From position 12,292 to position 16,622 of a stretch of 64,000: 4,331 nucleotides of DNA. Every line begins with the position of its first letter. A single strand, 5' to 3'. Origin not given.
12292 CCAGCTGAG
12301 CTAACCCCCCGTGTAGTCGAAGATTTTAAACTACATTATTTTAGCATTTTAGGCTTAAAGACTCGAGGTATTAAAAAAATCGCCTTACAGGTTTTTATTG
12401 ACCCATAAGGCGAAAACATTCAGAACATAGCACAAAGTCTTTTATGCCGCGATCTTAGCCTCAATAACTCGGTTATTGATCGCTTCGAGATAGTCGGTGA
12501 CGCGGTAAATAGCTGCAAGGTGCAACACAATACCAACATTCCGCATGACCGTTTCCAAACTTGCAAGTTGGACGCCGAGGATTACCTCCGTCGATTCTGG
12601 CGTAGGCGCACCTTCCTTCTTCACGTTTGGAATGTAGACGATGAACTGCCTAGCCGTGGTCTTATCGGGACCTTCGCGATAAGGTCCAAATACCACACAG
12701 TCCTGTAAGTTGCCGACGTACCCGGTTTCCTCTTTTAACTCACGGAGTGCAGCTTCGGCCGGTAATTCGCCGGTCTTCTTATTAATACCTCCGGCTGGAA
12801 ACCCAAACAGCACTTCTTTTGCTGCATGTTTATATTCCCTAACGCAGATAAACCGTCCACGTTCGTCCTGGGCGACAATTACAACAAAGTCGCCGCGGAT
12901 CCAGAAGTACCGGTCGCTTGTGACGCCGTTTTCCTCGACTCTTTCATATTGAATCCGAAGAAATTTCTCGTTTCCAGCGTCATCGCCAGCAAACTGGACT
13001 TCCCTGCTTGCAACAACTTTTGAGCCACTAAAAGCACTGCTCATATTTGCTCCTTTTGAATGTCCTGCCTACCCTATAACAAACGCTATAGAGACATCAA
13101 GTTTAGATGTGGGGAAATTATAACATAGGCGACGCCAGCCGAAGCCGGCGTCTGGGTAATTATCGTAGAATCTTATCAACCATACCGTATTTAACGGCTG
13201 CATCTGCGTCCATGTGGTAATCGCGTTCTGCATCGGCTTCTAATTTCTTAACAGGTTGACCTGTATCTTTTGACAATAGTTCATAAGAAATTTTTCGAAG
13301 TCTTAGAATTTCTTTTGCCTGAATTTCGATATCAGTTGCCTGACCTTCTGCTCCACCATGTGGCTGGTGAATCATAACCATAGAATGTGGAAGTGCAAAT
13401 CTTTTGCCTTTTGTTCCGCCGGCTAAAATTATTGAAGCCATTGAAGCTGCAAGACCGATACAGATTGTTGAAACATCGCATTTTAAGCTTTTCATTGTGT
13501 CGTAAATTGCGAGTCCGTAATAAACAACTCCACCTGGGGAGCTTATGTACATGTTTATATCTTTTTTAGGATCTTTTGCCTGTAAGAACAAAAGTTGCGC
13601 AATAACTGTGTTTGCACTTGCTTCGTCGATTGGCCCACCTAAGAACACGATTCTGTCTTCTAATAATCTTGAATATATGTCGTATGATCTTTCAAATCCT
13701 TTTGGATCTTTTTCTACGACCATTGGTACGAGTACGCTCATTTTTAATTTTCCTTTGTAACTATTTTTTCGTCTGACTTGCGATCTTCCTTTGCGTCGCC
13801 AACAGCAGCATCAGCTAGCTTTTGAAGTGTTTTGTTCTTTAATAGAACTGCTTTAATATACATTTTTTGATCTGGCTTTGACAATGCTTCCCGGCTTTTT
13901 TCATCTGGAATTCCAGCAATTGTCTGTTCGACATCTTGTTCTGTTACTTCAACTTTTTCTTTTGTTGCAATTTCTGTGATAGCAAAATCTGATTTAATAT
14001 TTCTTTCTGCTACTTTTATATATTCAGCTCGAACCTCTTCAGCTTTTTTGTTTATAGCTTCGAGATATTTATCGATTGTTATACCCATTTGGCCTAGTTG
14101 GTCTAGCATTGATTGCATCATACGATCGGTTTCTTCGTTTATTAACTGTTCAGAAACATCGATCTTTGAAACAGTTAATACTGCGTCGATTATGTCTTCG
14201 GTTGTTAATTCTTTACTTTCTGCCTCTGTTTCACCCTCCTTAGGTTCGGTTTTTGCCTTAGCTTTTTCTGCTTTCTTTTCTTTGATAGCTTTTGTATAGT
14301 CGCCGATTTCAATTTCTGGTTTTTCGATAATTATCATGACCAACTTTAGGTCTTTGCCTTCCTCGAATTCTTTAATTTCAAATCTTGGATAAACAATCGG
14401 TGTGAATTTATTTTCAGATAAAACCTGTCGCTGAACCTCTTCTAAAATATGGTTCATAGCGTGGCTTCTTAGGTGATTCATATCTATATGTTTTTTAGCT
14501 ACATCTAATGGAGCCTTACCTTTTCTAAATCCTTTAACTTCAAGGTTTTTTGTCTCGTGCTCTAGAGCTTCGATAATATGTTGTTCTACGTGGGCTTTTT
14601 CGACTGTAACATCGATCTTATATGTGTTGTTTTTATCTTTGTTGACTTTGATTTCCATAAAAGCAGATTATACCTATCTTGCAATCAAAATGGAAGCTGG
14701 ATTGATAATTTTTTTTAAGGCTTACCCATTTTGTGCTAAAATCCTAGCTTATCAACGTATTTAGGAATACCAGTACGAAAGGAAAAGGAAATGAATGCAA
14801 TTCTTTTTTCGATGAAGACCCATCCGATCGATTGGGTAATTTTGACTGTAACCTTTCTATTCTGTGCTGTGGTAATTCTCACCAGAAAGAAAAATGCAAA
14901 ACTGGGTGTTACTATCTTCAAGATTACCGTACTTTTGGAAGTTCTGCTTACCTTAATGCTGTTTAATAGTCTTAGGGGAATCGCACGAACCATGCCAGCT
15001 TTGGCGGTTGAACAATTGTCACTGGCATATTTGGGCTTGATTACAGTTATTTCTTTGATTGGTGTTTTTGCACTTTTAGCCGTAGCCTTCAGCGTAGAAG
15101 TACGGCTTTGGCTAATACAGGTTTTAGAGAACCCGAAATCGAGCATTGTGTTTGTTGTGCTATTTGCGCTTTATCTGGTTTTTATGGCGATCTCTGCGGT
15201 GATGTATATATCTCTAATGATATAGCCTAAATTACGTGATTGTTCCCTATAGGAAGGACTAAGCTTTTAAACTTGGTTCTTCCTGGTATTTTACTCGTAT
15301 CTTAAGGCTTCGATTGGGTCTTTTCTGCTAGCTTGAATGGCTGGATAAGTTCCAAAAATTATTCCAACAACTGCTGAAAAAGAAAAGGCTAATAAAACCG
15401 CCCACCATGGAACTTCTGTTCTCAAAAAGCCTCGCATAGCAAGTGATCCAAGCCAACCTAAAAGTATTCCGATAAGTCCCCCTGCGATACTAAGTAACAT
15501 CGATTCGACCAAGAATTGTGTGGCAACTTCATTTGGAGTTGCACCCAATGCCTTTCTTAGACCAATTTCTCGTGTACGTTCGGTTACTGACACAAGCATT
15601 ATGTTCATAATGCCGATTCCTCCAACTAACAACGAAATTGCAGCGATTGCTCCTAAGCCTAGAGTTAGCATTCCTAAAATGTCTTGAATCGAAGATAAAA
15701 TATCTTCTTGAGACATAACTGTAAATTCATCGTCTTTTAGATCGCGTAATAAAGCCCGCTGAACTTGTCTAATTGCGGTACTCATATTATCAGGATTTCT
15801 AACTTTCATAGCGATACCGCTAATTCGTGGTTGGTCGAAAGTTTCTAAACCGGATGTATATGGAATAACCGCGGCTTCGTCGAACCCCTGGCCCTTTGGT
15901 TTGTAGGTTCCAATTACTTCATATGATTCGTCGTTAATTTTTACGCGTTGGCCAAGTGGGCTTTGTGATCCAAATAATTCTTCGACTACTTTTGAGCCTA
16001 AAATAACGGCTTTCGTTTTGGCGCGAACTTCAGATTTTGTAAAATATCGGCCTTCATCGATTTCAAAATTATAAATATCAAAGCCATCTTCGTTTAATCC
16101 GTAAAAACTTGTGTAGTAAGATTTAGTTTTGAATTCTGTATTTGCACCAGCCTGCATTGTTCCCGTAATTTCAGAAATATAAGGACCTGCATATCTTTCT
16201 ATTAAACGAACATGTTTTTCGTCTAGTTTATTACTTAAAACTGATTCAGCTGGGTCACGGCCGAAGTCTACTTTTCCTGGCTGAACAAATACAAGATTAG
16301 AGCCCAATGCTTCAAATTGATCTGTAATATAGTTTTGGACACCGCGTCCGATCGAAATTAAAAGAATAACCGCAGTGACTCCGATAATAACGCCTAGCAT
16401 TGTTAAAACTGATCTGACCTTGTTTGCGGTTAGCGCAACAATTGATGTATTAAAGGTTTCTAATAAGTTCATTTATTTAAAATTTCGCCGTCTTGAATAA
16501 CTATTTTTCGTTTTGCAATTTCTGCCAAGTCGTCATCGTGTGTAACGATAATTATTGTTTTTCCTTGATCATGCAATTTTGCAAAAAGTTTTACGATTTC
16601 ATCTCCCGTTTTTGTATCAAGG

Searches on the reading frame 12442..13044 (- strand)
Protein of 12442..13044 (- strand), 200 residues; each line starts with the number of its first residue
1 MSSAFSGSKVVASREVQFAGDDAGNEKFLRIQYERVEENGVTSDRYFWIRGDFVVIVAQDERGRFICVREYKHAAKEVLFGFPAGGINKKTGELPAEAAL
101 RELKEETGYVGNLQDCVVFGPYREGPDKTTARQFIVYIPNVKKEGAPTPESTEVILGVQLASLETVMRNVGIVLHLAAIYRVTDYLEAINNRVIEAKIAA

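Call 13: search_protein_families(library=pfam, proteins=[window:12442-13044:-], max_evalue=0.001)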
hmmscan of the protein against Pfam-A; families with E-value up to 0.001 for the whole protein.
window:12442-13044:- (200 aa): 1 family
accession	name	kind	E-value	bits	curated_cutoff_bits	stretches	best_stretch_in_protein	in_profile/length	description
PF00293.34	NUDIX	-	4.1e-13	49.9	21.1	1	54-166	6-118/134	NUDIX domain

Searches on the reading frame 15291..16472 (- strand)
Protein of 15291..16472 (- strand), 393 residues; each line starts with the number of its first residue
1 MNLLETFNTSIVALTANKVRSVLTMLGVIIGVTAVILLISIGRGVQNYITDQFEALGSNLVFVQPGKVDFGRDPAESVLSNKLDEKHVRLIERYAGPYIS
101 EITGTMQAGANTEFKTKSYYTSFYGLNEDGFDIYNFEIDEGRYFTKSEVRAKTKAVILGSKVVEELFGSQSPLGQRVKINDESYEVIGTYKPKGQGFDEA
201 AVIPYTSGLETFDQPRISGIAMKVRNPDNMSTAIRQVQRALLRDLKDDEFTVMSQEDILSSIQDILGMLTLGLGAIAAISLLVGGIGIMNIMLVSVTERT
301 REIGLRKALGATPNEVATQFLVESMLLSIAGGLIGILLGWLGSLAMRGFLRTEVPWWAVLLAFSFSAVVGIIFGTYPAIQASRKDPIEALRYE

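Call 67: search_protein_families(library=pfam, proteins=[window:15291-16472:-], max_evalue=0.00001)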
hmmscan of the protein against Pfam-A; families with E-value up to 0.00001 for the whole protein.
window:15291-16472:- (393 aa): 2 families
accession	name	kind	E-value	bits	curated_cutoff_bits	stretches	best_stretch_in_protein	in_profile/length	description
PF12704.14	MacB_PCD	-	2.8e-44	152.3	27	1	21-239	1-206/207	MacB-like periplasmic core domain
PF02687.27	FtsX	-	9.2e-22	77.8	25.5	1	275-386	2-120/120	FtsX-like permease C-terminal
